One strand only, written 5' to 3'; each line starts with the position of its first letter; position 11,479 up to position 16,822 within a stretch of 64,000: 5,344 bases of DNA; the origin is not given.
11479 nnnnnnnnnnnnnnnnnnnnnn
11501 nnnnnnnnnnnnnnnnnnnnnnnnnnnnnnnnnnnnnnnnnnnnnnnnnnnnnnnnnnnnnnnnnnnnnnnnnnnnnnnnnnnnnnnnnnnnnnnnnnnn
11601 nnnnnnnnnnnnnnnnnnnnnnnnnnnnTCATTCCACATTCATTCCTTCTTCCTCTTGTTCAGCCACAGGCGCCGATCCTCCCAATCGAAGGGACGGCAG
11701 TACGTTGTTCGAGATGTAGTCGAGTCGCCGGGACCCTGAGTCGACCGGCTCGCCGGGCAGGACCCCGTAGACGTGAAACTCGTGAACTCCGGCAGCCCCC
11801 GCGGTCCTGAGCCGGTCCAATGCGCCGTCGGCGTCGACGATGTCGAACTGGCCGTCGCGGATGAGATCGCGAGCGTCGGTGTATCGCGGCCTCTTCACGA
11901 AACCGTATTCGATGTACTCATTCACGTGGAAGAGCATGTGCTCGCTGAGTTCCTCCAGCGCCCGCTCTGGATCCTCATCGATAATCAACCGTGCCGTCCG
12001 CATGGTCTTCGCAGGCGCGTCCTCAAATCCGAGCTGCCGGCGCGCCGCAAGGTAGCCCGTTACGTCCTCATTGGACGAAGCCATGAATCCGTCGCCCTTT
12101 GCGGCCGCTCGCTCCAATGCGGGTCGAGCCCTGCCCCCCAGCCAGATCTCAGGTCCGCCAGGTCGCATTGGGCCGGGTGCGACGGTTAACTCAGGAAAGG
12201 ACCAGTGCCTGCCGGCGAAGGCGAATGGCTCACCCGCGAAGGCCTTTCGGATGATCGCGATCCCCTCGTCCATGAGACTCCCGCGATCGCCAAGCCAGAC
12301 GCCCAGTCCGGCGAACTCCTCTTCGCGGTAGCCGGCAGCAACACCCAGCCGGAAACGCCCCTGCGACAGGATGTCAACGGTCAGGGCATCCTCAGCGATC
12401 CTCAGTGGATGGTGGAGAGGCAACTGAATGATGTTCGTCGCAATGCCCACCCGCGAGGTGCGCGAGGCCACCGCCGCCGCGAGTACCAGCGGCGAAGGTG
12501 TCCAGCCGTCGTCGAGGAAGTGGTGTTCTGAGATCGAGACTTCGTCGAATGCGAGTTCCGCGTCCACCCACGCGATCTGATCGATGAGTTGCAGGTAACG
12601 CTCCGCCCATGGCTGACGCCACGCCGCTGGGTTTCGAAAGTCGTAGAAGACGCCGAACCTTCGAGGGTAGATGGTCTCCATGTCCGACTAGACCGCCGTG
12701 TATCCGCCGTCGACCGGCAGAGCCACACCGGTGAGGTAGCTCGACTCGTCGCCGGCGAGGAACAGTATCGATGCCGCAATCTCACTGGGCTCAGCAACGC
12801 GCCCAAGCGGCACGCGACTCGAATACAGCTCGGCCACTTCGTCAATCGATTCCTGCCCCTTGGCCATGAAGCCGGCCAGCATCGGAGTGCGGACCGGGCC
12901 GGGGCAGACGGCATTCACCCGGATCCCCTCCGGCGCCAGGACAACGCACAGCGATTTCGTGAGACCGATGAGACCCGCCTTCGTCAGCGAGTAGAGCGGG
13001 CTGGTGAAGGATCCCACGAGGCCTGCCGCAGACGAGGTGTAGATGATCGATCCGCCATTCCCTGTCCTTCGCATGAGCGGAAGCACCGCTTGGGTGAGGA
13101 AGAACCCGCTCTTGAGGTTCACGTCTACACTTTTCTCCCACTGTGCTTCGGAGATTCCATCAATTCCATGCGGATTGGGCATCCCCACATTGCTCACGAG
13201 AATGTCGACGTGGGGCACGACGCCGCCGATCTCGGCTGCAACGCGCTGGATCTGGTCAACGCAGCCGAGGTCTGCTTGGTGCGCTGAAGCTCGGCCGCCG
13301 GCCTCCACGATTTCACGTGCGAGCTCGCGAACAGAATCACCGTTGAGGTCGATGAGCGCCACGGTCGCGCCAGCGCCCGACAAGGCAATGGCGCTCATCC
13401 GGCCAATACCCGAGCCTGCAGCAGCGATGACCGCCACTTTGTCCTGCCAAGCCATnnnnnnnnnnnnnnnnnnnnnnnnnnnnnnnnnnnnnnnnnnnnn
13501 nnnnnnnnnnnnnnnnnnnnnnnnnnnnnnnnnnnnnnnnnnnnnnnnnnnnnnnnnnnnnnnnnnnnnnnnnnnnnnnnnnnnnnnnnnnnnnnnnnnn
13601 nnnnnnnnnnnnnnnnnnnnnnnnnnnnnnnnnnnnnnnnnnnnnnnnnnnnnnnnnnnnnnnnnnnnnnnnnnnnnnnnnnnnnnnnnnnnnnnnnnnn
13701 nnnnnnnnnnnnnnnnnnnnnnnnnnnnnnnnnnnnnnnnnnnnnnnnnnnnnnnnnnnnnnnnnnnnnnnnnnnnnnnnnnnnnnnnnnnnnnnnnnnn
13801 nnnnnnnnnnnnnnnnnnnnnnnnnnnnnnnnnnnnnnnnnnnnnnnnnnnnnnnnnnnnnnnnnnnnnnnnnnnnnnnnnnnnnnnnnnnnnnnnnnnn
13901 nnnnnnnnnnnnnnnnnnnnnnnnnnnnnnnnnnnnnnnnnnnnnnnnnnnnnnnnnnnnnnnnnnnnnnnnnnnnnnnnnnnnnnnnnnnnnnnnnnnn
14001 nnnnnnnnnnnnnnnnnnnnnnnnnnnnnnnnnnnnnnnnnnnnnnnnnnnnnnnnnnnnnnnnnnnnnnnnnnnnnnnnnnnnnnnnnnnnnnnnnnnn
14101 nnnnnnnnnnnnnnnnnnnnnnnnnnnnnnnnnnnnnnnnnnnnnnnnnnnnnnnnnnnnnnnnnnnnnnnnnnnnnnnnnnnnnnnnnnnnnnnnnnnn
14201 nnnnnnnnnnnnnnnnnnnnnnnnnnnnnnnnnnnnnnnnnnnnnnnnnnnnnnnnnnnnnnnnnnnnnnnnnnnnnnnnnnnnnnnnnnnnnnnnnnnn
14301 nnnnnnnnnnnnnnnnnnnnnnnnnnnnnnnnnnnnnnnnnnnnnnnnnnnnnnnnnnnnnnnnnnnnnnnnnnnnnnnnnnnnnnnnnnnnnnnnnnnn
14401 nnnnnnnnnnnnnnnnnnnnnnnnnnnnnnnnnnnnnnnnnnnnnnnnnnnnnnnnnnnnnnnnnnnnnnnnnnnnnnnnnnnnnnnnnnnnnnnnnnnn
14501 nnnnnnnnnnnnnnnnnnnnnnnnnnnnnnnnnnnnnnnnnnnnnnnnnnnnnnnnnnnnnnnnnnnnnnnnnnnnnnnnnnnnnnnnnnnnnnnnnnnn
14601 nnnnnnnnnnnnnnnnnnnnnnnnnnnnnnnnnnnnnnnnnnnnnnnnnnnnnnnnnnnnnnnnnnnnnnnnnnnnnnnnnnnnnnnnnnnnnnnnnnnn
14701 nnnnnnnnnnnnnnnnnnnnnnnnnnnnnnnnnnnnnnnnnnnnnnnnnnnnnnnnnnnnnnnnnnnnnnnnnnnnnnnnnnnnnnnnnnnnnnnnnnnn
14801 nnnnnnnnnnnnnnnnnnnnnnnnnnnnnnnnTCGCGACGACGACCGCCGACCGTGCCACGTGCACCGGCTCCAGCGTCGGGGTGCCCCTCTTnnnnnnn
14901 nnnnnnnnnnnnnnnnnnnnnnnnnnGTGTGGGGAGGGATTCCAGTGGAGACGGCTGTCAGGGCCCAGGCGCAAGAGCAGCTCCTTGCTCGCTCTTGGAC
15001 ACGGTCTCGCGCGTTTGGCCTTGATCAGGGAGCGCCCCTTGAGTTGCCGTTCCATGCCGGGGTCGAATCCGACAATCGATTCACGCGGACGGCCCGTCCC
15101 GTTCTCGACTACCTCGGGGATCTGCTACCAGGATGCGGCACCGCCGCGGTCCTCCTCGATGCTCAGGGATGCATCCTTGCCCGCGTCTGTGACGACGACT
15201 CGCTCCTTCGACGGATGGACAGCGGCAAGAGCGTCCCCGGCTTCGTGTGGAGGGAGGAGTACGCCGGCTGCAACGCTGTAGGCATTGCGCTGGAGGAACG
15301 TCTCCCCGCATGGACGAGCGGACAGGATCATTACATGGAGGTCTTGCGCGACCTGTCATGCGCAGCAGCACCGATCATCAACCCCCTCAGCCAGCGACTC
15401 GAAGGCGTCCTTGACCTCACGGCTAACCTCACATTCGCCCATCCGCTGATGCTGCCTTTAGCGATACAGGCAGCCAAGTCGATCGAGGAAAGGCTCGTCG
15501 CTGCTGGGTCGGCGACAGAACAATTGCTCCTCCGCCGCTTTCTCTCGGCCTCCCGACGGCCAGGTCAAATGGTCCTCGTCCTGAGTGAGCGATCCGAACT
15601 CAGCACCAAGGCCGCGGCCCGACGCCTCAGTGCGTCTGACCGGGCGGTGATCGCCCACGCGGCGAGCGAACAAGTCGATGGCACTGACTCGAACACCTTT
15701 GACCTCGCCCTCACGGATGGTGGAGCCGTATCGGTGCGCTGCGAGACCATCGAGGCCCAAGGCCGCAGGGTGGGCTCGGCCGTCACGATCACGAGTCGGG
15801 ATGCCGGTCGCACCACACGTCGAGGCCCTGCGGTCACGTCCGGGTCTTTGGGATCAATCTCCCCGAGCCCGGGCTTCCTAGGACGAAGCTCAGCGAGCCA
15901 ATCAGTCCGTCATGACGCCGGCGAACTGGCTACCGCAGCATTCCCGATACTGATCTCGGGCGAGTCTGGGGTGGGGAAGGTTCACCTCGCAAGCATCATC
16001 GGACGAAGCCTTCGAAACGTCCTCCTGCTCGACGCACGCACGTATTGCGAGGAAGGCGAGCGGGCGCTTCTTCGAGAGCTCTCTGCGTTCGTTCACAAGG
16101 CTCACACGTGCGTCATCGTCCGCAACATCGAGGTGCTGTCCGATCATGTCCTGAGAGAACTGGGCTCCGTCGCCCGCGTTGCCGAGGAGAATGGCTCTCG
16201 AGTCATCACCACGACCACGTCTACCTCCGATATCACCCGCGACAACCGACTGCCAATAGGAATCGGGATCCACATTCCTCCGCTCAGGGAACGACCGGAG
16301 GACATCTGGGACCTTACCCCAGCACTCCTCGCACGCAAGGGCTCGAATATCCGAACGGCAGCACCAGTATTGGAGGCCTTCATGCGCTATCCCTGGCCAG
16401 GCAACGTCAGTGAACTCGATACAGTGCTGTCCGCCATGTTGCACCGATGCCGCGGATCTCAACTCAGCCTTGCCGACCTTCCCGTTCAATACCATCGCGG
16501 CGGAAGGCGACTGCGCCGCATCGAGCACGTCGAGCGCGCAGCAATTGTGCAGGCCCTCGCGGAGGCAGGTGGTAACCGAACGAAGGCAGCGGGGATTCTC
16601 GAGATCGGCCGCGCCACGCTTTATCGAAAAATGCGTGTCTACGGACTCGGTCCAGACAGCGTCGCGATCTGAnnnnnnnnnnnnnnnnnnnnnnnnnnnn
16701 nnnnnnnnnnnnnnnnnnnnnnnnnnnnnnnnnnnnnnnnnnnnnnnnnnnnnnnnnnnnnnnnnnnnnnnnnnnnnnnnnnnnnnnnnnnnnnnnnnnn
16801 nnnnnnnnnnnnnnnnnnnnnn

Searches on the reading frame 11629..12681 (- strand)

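Call 32: search_protein_families(library=pfam, proteins=[window:11629-12681:-], max_evalue=0.00001)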
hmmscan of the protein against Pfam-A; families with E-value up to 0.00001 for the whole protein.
window:11629-12681:- (350 aa): 1 family
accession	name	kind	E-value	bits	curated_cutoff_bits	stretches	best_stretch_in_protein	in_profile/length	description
PF00296.26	Bac_luciferase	-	4.7e-45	154.7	27.9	1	9-250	3-245/314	Luciferase-like monooxygenase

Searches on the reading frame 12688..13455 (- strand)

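Call 32: search_protein_families(library=pfam, proteins=[window:12688-13455:-], max_evalue=0.00001)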
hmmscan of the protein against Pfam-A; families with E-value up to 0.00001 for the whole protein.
window:12688-13455:- (255 aa): 2 families
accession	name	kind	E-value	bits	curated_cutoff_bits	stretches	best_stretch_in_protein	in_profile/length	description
PF13561.12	adh_short_C2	-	6.1e-59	199.9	27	1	12-253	3-236/236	Enoyl-(Acyl carrier protein) reductase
PF00106.31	adh_short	-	8.1e-49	166.2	26.6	1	6-194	1-188/195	short chain dehydrogenase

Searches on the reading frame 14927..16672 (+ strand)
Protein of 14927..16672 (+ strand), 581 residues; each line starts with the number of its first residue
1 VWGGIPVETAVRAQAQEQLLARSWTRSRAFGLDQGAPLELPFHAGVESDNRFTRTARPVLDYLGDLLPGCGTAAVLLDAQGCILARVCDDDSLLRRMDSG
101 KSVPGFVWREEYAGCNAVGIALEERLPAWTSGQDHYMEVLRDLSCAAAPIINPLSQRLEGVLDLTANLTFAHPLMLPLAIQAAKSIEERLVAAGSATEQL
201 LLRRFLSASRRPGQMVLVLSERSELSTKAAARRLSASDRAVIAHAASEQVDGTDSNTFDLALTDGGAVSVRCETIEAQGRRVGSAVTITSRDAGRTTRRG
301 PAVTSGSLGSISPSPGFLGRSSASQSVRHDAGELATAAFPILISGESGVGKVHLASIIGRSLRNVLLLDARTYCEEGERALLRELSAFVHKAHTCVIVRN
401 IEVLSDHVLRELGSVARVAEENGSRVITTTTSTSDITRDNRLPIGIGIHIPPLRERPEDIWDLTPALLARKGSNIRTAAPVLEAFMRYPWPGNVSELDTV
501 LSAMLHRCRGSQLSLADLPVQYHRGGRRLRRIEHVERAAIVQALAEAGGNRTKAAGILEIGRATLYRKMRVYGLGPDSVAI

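Call 32: search_protein_families(library=pfam, proteins=[window:14927-16672:+], max_evalue=0.00001)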
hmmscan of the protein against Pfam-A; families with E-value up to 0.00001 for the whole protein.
window:14927-16672:+ (581 aa): 3 families
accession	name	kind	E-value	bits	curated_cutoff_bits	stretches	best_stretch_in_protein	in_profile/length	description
PF02954.25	HTH_8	-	1.8e-13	50.4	22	1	532-572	2-42/42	Bacterial regulatory protein, Fis family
PF25601.1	AAA_lid_14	-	8.2e-12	45.2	27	1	454-525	1-77/87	AAA+ ATPase lid domain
PF14532.12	Sigma54_activ_2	-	4.1e-07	30.7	25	1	318-432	1-109/138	Sigma-54 interaction domain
